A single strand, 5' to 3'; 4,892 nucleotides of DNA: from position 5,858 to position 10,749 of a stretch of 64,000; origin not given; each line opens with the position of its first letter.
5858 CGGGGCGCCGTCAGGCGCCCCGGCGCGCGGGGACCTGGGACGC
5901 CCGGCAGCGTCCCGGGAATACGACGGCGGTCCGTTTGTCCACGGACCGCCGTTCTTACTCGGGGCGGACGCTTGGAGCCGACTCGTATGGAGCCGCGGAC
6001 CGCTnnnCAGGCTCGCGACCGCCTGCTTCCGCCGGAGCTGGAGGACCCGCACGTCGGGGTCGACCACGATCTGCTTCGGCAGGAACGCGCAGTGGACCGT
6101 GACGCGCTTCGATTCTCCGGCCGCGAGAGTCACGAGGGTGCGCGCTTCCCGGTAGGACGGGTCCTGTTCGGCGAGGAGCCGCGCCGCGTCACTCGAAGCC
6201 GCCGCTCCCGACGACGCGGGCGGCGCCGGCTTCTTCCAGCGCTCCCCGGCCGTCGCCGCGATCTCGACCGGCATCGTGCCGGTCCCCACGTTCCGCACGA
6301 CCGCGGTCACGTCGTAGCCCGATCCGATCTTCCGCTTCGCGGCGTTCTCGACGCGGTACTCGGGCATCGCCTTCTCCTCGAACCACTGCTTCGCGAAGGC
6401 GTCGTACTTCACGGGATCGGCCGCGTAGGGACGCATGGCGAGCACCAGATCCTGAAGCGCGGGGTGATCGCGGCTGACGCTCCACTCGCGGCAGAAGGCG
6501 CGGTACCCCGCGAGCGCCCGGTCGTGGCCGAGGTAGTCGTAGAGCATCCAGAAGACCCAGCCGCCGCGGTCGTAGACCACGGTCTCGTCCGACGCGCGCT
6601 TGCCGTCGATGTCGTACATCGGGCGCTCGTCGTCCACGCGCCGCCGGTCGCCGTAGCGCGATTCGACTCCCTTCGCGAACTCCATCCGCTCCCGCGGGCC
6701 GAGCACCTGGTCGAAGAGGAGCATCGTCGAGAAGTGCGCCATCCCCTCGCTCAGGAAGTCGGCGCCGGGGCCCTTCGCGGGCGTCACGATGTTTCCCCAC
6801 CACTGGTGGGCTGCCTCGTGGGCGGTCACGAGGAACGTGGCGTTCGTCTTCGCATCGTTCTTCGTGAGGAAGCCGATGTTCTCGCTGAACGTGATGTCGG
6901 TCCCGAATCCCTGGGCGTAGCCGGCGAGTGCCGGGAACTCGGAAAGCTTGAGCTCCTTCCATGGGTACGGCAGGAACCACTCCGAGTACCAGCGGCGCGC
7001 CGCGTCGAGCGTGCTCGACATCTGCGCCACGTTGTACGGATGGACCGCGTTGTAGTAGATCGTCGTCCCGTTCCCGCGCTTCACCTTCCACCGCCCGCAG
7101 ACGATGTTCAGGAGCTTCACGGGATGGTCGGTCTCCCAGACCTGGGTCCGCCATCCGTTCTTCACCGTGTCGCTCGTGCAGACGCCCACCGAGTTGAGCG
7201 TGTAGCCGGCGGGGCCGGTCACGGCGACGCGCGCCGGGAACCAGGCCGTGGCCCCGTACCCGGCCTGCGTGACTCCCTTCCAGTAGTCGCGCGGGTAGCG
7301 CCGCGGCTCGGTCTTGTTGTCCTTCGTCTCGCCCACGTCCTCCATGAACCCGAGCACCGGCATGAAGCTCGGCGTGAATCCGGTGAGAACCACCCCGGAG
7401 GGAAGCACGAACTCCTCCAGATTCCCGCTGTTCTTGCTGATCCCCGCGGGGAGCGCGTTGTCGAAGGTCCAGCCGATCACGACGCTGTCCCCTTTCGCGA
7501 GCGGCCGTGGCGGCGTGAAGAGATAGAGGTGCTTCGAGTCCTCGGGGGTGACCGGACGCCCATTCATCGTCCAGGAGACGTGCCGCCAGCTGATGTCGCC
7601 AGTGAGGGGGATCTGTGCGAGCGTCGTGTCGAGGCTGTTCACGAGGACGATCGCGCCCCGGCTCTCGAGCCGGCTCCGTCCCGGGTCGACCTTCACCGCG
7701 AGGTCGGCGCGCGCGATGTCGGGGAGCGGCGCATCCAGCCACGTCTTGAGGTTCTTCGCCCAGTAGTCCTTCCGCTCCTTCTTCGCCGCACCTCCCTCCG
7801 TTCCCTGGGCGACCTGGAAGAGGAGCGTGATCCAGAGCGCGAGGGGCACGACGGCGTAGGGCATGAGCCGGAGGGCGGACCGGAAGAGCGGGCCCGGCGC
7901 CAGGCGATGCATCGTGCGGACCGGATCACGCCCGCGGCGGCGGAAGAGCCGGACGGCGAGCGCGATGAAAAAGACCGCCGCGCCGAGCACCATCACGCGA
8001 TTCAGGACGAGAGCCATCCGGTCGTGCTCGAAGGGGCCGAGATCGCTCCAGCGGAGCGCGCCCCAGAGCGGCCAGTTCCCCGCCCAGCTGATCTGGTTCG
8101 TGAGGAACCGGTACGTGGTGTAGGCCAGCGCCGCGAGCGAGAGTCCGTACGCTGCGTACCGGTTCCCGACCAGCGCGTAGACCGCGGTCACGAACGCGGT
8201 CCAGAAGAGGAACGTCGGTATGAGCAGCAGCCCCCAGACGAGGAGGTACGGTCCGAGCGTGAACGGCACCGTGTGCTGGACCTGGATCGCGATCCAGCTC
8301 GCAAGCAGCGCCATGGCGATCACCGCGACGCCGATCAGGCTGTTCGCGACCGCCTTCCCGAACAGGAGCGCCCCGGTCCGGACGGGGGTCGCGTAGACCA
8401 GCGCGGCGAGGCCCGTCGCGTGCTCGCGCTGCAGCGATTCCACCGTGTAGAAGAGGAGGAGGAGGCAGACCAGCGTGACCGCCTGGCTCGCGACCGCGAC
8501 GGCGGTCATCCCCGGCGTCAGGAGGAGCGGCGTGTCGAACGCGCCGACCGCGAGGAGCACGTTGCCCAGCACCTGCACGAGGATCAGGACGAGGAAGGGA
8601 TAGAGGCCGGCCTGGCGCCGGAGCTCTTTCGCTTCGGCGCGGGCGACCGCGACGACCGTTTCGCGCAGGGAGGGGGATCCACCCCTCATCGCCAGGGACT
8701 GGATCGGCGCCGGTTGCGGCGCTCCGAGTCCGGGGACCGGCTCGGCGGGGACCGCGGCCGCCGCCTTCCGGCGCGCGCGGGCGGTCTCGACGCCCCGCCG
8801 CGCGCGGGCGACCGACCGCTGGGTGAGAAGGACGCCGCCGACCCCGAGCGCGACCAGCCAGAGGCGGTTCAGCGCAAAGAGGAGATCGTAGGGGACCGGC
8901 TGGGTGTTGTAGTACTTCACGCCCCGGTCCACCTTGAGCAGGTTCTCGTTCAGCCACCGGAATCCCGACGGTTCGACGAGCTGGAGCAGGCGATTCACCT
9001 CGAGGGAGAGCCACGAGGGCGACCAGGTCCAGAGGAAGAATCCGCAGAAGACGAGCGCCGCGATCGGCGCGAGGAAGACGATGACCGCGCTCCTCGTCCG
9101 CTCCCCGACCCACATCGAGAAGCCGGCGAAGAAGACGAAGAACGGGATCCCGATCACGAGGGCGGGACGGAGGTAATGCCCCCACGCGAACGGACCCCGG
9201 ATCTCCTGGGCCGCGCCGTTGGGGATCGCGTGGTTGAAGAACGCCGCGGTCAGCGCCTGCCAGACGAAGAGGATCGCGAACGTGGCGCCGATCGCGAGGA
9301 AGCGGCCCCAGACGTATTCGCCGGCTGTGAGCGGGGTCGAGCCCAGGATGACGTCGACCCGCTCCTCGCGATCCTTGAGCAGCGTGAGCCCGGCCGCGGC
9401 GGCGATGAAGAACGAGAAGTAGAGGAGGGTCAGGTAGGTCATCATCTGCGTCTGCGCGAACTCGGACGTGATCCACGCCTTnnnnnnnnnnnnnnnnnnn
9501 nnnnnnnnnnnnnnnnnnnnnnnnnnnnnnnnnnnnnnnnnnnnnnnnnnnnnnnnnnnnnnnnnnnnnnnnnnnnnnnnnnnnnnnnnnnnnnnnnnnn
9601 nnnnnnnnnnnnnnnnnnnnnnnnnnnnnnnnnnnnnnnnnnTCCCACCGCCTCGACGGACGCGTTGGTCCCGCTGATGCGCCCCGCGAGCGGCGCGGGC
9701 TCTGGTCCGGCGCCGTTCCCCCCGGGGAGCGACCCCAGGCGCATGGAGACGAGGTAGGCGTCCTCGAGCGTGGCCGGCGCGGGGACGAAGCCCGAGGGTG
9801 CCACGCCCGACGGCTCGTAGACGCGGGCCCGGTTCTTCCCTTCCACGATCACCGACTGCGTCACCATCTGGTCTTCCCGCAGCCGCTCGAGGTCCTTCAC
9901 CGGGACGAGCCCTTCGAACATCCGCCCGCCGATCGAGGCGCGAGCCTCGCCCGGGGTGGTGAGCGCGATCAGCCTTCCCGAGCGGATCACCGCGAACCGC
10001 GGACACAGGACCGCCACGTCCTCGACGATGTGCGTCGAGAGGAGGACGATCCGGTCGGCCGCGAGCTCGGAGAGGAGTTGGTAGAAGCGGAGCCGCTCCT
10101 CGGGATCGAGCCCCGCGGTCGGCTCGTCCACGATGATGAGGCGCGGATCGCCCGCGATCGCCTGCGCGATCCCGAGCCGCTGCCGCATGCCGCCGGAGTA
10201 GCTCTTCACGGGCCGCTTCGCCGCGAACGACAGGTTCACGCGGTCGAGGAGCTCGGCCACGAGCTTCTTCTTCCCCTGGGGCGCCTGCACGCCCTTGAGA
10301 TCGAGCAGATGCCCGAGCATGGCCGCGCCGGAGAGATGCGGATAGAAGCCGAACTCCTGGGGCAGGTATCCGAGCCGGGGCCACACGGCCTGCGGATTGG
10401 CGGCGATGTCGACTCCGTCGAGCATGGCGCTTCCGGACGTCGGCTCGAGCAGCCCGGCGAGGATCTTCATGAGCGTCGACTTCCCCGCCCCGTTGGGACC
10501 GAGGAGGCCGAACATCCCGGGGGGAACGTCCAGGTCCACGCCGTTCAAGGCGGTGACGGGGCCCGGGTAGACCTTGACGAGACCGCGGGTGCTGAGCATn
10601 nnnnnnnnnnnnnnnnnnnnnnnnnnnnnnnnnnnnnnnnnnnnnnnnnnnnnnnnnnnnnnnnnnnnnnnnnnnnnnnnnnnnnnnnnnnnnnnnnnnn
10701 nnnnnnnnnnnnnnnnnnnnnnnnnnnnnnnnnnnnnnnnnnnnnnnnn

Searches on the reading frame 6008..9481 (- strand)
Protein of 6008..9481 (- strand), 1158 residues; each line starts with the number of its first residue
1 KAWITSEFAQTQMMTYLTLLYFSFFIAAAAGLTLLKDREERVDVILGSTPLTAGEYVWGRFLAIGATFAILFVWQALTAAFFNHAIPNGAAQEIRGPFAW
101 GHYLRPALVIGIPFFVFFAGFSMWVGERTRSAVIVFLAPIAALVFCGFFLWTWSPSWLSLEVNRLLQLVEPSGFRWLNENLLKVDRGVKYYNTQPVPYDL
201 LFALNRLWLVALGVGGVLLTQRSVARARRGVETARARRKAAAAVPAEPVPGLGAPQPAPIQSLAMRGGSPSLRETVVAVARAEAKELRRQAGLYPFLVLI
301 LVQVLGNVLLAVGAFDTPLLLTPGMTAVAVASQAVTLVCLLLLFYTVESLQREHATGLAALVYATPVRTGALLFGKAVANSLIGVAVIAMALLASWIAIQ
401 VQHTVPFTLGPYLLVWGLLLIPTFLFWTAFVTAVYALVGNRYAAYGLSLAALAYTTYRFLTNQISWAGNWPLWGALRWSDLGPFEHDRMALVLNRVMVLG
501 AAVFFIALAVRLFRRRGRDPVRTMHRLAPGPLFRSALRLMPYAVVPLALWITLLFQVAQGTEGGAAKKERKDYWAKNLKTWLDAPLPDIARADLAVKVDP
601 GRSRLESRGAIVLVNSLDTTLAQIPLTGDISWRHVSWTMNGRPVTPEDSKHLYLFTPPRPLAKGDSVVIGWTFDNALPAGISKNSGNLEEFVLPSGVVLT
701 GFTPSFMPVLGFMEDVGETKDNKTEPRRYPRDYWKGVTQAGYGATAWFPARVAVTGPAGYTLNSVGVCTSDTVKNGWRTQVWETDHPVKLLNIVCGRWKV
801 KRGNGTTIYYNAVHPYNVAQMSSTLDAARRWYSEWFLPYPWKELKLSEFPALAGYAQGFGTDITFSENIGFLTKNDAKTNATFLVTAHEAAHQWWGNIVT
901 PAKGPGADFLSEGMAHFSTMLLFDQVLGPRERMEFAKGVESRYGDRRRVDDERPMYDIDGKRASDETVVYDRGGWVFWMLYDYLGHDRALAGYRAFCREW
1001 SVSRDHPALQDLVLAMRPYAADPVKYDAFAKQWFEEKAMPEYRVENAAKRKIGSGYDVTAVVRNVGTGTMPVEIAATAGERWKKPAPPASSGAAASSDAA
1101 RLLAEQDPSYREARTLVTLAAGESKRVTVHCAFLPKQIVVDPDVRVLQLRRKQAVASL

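Call 14: search_protein_families(library=pfam, proteins=[window:6008-9481:-], max_evalue=0.01)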
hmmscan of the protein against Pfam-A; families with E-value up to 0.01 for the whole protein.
window:6008-9481:- (1158 aa): 5 families
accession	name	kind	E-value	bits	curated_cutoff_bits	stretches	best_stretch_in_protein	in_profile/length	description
PF01433.26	Peptidase_M1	-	1.1e-10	41.9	27.7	1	837-1003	19-192/218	Peptidase family M1 domain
PF12679.13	ABC2_membrane_2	-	4.4e-07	29.9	27.2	1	333-454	73-194/283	ABC-2 family transporter protein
PF12698.13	ABC2_membrane_3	-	1.3e-05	25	31.6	1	13-153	164-290/347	ABC-2 family transporter protein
PF12730.13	ABC2_membrane_4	-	0.0011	19.5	27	1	282-439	4-162/179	ABC-2 family transporter protein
PF13346.12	ABC2_membrane_5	-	0.0013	18.7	25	1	15-164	35-175/205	ABC-2 family transporter protein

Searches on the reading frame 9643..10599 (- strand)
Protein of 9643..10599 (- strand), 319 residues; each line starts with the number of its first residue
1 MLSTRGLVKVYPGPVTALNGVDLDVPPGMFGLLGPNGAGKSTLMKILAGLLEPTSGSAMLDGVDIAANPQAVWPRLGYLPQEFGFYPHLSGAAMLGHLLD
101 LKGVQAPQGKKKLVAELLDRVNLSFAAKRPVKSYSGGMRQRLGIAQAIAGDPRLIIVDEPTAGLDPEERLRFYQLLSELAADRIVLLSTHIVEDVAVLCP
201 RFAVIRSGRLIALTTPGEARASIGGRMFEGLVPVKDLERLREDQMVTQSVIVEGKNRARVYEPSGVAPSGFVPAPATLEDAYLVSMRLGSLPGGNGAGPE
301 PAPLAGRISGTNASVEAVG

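Call 14: search_protein_families(library=pfam, proteins=[window:9643-10599:-], max_evalue=0.01)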
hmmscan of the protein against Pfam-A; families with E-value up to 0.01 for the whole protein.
window:9643-10599:- (319 aa): 6 families
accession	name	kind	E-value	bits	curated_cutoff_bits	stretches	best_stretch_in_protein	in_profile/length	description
PF00005.33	ABC_tran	-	9.3e-30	104.4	25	1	18-162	1-137/137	ABC transporter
PF13304.12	AAA_21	-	6e-12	46.7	27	2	122-190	226-298/304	AAA domain, putative AbiEii toxin, Type IV TA system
PF13476.12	AAA_23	-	0.00047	21.3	27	1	20-48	12-40/201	AAA domain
PF13555.12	AAA_29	-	0.0018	18.4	27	1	23-55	17-50/61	P-loop containing region of AAA domain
PF13175.12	AAA_15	-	0.0028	17.8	32.1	0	32-54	28-50/374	AAA ATPase domain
PF02463.25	SMC_N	-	0.0047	16.8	40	0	21-45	18-42/220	RecF/RecN/SMC N terminal domain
